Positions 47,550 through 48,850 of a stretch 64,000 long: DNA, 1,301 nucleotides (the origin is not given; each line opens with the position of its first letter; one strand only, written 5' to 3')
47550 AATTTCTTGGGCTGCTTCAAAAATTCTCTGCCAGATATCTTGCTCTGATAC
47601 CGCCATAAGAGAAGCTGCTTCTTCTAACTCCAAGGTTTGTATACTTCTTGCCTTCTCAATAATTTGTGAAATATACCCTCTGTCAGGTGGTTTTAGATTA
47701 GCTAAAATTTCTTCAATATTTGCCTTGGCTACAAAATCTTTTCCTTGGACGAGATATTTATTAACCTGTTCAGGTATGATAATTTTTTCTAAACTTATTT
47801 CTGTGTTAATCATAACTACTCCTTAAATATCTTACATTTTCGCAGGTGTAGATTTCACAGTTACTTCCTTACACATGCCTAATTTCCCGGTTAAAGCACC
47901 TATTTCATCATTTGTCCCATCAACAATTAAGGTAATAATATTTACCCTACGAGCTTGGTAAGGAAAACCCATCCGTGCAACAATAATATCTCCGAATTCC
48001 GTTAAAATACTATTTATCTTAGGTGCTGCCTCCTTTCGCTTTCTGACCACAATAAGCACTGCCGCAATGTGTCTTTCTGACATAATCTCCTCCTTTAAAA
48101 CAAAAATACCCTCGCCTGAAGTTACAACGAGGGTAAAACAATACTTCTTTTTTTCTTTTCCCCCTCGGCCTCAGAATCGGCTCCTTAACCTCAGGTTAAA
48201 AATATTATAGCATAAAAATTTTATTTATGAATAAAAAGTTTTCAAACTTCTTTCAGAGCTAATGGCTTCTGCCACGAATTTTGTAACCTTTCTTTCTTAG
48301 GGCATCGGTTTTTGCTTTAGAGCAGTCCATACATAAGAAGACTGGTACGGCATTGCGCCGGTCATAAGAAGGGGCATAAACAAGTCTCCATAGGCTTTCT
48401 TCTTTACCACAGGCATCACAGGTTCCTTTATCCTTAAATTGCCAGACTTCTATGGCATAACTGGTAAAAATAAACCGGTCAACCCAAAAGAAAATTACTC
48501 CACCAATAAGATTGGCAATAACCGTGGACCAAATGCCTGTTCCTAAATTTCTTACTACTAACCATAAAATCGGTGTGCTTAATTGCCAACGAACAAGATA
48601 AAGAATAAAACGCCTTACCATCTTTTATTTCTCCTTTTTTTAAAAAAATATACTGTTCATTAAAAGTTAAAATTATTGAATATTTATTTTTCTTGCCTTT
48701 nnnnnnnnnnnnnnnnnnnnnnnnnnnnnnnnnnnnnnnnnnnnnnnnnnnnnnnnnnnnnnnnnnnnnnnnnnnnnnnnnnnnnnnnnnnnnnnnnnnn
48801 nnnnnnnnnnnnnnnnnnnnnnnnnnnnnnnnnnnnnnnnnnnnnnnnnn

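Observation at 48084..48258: Leader RNA with terminator/antiterminator logic upstream of the [FeFe]-hydrogenase maturation operon (TM1266-like-hydG-hydE-hydF)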

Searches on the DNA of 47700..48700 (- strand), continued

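Call 52: search_with_rna_model(model_id=R2, sources=[window, L001, L002, L003, L004, L005, L006, L007, L008, L009, L010, L011, L012, L013, L014, L015, L016, L017, L018, L019, L020, L021, L022, L023, L024, L025, L026, L027, L028, L029, L030, L031, L032, L033, L034, L035, L036, L037, L038, L039, L040, L041, L042, L043, L044, L045, L046, L047, L048, L049, L050, L051, L052, L053, L054, L055, L056, L057, L058, L059, L060, L061, L062, L063, L064, L065, L066, L067, L068, L069, L070, L071, L072, L073, L074, L075, L076, L077, L078, L079, L080, L161, L162, L165, L166, L167, L169, L170], max_evalue=1)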
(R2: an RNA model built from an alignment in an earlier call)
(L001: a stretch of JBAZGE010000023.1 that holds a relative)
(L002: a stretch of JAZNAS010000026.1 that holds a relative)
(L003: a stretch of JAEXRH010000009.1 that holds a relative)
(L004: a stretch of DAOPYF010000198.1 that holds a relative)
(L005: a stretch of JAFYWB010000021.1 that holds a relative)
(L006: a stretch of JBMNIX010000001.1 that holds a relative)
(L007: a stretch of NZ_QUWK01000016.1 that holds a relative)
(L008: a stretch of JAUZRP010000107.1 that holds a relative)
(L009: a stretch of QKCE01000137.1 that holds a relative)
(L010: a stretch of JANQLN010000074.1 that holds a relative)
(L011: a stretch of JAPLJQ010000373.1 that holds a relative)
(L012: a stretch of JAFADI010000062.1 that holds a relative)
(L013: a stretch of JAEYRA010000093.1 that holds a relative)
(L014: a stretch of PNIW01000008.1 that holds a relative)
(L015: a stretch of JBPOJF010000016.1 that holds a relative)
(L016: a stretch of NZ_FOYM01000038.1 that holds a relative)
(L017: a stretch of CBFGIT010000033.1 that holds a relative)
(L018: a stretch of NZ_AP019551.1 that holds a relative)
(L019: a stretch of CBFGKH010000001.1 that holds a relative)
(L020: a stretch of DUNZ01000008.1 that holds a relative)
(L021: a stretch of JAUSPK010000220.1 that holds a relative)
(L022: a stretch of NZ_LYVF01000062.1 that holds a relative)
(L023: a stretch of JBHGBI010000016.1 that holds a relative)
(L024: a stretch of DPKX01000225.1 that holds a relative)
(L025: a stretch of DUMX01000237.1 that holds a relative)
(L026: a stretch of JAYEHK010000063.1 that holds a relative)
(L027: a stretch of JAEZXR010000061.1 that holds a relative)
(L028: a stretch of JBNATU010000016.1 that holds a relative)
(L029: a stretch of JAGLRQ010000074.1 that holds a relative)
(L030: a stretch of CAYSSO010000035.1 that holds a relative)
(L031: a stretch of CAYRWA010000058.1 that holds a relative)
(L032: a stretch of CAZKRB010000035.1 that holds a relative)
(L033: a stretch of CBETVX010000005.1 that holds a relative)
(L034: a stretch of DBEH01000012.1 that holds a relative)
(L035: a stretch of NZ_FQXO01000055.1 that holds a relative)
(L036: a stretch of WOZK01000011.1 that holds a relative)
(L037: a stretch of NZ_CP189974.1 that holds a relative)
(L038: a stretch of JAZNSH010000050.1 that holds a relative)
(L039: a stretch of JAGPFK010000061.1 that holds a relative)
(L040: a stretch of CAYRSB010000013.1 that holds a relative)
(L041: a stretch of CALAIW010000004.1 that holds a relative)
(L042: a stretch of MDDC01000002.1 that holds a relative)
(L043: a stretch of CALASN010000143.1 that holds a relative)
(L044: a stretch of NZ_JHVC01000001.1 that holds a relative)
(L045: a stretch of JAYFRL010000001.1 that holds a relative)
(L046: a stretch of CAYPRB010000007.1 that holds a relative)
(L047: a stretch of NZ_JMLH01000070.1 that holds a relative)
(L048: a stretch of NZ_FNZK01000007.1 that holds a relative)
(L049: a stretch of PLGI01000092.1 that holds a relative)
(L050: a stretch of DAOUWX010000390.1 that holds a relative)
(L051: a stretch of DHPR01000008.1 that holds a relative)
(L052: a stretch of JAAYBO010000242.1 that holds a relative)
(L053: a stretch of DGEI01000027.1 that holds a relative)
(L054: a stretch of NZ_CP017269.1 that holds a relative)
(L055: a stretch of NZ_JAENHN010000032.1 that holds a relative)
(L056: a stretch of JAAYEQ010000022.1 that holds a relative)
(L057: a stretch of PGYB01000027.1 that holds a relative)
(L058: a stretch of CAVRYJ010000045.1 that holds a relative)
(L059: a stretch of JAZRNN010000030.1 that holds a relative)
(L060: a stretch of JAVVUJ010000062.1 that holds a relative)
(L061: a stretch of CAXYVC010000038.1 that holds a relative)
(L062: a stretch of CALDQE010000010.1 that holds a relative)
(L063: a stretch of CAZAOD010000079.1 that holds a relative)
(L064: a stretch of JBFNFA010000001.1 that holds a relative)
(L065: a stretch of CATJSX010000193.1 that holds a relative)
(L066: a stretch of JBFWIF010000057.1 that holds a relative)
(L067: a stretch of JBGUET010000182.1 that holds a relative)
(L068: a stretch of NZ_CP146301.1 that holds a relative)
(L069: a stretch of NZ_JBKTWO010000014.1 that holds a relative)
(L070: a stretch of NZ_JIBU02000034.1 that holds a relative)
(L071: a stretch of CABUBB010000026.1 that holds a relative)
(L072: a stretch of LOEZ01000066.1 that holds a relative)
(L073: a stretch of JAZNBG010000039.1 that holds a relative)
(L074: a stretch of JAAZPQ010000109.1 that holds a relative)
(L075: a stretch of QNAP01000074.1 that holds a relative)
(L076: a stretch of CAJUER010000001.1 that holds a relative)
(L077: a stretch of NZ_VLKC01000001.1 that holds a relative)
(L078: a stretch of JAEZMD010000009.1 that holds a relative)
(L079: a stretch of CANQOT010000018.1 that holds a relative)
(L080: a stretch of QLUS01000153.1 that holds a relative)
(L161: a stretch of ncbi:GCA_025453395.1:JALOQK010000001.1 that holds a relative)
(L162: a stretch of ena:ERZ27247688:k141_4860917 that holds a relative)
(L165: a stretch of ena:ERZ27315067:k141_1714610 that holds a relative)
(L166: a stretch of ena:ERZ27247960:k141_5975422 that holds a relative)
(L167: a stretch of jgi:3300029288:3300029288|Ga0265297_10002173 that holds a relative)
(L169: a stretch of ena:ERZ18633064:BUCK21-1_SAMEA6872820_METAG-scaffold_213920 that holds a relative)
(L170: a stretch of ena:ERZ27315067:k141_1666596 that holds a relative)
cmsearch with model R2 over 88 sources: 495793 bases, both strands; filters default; matches with E-value up to 1: 68.
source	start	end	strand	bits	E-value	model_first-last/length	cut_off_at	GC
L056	366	406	+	39.8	4.3e-07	1-44/44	no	0.51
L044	2105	2146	+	38.9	7.6e-07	1-44/44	no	0.36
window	48156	48199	-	38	1.2e-06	1-44/44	no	0.52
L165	2897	2938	+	37.7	1.5e-06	1-44/44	no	0.5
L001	2352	2394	+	36.6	2.9e-06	1-44/44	no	0.49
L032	2294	2338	+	35.8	4.8e-06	1-44/44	no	0.49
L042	2242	2282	+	35.6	5.3e-06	1-44/44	no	0.61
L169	13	56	+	35.6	5.5e-06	1-44/44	no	0.45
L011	38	81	+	35.5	5.8e-06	1-44/44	no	0.52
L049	2238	2281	+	35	7.6e-06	1-44/44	no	0.5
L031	2395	2437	+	35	7.6e-06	1-44/44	no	0.47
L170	2897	2942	+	34.8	8.7e-06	1-44/44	no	0.57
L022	2310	2352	+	34.6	9.9e-06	1-44/44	no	0.67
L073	2342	2384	+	34.5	1e-05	1-44/44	no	0.49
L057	2422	2466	+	34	1.4e-05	1-44/44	no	0.51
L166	2870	2913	+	33.6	1.7e-05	1-44/44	no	0.45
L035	2320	2360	+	33.3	2.1e-05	1-44/44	no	0.44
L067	2387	2427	+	32.5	3.5e-05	1-44/44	no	0.39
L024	2244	2287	+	32.3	3.8e-05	1-44/44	no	0.45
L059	2362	2404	+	32.2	4.2e-05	1-44/44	no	0.44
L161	2875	2918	+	31.7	5.3e-05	1-44/44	no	0.48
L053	2382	2426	+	31.3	6.8e-05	1-44/44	no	0.6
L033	2299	2340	+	31.3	7.1e-05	1-44/44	no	0.36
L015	2375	2421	+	31.2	7.4e-05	1-44/44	no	0.57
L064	2375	2416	+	31.1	7.6e-05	1-44/44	no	0.43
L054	2383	2424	+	30.8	9.2e-05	1-44/44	no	0.38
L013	2336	2377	+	30.8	9.3e-05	1-44/44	no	0.67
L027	2835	2875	+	30.1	0.00014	1-44/44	no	0.54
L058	2374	2414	+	30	0.00016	1-44/44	no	0.37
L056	322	361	+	29.9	0.00016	1-44/44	no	0.57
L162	2898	2941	+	29.8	0.00016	1-44/44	no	0.43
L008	2379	2419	+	29.7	0.00018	1-44/44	no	0.54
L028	61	103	+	29.7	0.00018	1-44/44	no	0.58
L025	343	384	+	29.3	0.00023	1-44/44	no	0.43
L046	2382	2424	+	29.2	0.00024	1-44/44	no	0.49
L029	2355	2399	+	29.1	0.00026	1-44/44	no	0.53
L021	1660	1701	+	28.6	0.00035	1-44/44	no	0.48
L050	647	692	+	28.3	0.0004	1-44/44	no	0.43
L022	2254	2298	+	27.9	0.00051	1-44/44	no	0.53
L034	2397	2439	+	27.9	0.00054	1-44/44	no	0.74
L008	158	200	-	27.5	0.00068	1-44/44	no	0.56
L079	2383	2424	+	27.2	0.0008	1-44/44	no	0.6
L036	2026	2074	+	26.2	0.0015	1-44/44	no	0.49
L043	2389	2428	+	25.9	0.0017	1-44/44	no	0.62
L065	2321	2363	+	25.5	0.0023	1-44/44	no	0.28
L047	3740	3783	+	25.2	0.0026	1-44/44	no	0.32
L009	2311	2376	+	23.5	0.0073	1-44/44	no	0.71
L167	2887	2930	+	23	0.0097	1-44/44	no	0.55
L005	2371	2417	+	22.9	0.011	1-44/44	no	0.53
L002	2369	2415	+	22.9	0.011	1-44/44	no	0.53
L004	1704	1757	+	21.9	0.019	1-44/44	no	0.63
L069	2384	2425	+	21.5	0.023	1-44/44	no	0.26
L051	2335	2376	+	21.4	0.026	1-44/44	no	0.6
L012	3728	3769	+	21.2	0.029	1-44/44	no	0.43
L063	876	922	+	20.9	0.035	1-44/44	no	0.47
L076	2394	2434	+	20.1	0.056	1-44/44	no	0.46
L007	2330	2378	+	19.8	0.066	1-44/44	no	0.49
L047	2358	2387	+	19.4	0.084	6-37/44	no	0.3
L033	2417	2459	+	19.4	0.086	1-44/44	no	0.44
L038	2399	2440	+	18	0.19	1-44/44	no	0.36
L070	1826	1863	+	17.3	0.29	1-44/44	no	0.34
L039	2381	2420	+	17.3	0.29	1-44/44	no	0.6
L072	2297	2336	+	17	0.35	1-44/44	no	0.57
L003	2285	2359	+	16.4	0.51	1-44/44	no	0.64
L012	3670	3711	+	16.3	0.53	1-44/44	no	0.6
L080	1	33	+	15.8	0.7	11-44/44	5'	0.61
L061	4121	4212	+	15.6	0.84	1-44/44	no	0.68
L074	2401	2445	+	15.3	0.98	1-44/44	no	0.49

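Call 53: search_with_rna_model(model_id=R2, sources=[L081, L082, L083, L084, L085, L086, L087, L088, L089, L090, L091, L092, L093, L094, L095, L096, L097, L098, L099, L100, L101, L102, L103, L104, L105, L106, L107, L108, L109, L110, L111, L112, L113, L114, L115, L116, L117, L118, L119, L120, L121, L122, L123, L124, L125, L126, L127, L128, L129, L130, L131, L132, L133, L134, L135, L136, L137, L138, L139, L140, L141, L142, L143, L144, L145, L146, L147, L148, L149, L150, L151, L152, L153, L154, L155, L156, L157, L158, L159, L160], max_evalue=1)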
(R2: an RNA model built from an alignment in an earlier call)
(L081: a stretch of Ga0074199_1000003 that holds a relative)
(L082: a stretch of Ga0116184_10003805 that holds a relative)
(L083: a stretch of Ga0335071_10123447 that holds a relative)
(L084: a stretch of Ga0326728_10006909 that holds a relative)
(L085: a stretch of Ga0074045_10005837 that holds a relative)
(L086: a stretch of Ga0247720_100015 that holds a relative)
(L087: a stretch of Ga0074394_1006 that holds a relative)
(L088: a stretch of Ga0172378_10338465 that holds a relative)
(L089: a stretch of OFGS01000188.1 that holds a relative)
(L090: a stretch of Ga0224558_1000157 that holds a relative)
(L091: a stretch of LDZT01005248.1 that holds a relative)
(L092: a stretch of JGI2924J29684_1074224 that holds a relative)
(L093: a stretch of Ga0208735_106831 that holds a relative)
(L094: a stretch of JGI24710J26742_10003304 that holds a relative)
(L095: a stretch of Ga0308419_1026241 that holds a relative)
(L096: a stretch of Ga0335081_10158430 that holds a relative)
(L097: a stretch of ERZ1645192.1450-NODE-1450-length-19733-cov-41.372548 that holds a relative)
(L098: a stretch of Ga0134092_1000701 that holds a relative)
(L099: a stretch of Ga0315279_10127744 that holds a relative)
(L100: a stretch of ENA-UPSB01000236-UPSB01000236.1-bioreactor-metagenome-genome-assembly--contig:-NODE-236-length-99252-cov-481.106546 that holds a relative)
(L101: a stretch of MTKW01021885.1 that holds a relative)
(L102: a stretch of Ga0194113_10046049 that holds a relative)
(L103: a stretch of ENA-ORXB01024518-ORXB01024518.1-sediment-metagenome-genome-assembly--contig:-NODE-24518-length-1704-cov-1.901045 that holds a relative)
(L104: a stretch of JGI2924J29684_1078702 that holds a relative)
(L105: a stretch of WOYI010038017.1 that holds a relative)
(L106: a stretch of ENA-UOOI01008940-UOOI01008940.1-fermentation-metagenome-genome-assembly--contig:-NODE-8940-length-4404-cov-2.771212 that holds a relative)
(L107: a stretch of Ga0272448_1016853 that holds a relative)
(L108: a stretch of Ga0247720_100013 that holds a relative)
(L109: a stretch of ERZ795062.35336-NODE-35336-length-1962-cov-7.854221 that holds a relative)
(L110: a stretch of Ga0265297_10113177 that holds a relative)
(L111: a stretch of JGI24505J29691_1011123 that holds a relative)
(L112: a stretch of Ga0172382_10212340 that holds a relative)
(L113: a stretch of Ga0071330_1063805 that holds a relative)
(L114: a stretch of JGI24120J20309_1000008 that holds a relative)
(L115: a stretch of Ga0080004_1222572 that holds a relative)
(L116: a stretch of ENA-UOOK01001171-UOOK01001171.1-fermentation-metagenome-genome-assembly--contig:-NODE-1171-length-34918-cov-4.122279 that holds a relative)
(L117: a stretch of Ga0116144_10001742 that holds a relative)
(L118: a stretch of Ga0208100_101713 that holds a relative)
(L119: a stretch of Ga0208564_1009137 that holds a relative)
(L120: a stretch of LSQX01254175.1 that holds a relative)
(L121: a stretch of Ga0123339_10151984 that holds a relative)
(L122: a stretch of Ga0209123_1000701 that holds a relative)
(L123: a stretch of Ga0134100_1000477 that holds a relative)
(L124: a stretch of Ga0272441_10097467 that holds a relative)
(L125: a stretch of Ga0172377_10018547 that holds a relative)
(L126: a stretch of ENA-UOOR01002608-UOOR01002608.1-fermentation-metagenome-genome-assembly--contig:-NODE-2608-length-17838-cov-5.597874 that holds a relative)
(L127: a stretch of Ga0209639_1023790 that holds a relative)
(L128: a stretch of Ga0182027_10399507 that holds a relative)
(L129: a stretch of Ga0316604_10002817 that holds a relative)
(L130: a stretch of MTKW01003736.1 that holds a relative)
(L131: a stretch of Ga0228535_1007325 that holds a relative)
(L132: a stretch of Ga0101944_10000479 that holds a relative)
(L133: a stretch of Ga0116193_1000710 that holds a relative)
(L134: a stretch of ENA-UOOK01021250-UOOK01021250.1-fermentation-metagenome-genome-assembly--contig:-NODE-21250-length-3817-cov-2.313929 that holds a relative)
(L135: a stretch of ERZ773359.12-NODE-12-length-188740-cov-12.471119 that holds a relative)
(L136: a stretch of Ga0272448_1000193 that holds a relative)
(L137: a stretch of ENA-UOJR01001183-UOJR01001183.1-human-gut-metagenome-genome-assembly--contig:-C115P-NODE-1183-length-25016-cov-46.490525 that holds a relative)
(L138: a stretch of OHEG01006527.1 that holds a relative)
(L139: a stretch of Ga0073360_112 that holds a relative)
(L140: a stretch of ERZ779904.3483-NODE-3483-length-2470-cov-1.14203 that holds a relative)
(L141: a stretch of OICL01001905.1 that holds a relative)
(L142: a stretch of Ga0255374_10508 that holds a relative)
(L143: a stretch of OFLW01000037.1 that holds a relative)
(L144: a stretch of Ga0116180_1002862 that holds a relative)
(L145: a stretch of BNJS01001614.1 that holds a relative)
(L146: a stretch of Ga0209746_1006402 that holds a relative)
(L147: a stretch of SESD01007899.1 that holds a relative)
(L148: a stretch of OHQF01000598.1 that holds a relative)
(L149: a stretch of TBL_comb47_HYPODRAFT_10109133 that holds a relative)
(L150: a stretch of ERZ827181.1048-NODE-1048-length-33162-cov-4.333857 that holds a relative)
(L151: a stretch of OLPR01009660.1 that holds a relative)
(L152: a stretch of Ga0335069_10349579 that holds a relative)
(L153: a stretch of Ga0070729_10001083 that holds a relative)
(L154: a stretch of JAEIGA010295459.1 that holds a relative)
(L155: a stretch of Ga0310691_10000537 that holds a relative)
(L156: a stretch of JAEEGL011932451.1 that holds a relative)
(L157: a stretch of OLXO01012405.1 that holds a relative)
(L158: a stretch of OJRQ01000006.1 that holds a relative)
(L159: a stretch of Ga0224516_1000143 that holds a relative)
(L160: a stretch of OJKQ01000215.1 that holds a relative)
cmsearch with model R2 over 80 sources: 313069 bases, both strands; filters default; matches with E-value up to 1: 57.
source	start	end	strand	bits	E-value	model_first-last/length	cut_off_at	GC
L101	1585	1628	+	41.5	1e-07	1-44/44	no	0.57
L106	384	426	+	40.3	2e-07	1-44/44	no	0.56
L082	2365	2407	+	38.1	7.6e-07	1-44/44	no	0.6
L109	399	439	+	37.7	9.5e-07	1-44/44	no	0.54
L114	2356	2399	+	37.4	1.2e-06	1-44/44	no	0.52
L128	462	505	+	35.5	3.5e-06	1-44/44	no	0.48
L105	2394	2435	+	35.2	4.3e-06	1-44/44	no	0.4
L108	2390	2433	+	34.3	7.2e-06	1-44/44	no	0.61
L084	2359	2403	+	34.2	7.8e-06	1-44/44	no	0.58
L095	1824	1874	+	33.9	9.3e-06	1-44/44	no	0.45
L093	761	802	+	33.2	1.4e-05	1-44/44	no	0.64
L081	172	215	+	32.3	2.4e-05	1-44/44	no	0.55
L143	2423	2464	+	32.3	2.5e-05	1-44/44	no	0.29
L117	2422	2466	+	31.2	4.7e-05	1-44/44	no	0.53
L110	192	233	+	31.2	4.8e-05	1-44/44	no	0.43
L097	2362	2404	+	31.1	5.1e-05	1-44/44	no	0.65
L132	2477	2519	+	30.5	6.9e-05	1-44/44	no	0.44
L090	2348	2388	+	30.4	7.3e-05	1-44/44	no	0.56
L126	2341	2380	+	30.3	7.8e-05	1-44/44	no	0.38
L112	699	741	+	30.3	8e-05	1-44/44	no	0.49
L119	2262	2306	+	29.9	0.0001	1-44/44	no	0.58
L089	2339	2384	+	29.9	0.0001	1-44/44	no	0.52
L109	346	387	+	29.7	0.00012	1-44/44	no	0.43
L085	2299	2340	+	29.4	0.00014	1-44/44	no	0.52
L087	2347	2392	+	29.3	0.00015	1-44/44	no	0.52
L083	2029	2070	+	29.1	0.00017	1-44/44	no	0.62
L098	2782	2825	+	28.6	0.00022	1-44/44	no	0.45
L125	2347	2387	+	28.2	0.00028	1-44/44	no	0.37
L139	2406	2447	+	27.8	0.00034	1-44/44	no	0.5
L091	1687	1729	+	27.8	0.00034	1-44/44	no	0.49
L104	2786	2834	+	27.8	0.00035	1-44/44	no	0.37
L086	2293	2336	+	27.3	0.00048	1-44/44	no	0.7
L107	1143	1184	+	27.2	0.00051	1-44/44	no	0.67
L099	1464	1508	+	26.8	0.00065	1-44/44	no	0.58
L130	2352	2393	+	24.8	0.0021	1-44/44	no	0.57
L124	1208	1252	+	23.5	0.0045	1-44/44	no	0.42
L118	1958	1998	+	22.9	0.0065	1-44/44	no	0.29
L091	2080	2122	+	22.6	0.008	1-44/44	no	0.53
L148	417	457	+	21.5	0.015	1-44/44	no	0.37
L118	2395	2435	+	21.2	0.019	1-44/44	no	0.37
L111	830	869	+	19.2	0.059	1-44/44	no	0.45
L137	3773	3815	+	18.9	0.073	1-44/44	no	0.42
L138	2020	2062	+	18.9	0.073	1-44/44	no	0.42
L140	1708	1750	+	18.9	0.073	1-44/44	no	0.42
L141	1896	1938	+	18.9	0.073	1-44/44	no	0.42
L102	2339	2386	+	17.8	0.14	1-44/44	no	0.67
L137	2377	2420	+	17.1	0.21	1-44/44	no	0.41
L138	624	667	+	17.1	0.21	1-44/44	no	0.41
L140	319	362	+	17.1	0.21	1-44/44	no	0.41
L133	2322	2368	+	16.9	0.23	1-44/44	no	0.64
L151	3771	3813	+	16.7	0.27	1-44/44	no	0.37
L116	2326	2366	+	16.5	0.31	1-44/44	no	0.63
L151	2374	2417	+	16.1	0.39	1-44/44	no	0.45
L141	499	543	+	15.6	0.52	1-44/44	no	0.4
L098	2950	2991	+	15.1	0.69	1-44/44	no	0.48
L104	2842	2903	+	14.7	0.86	1-44/44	no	0.47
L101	1529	1575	+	14.6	0.96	1-44/44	no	0.57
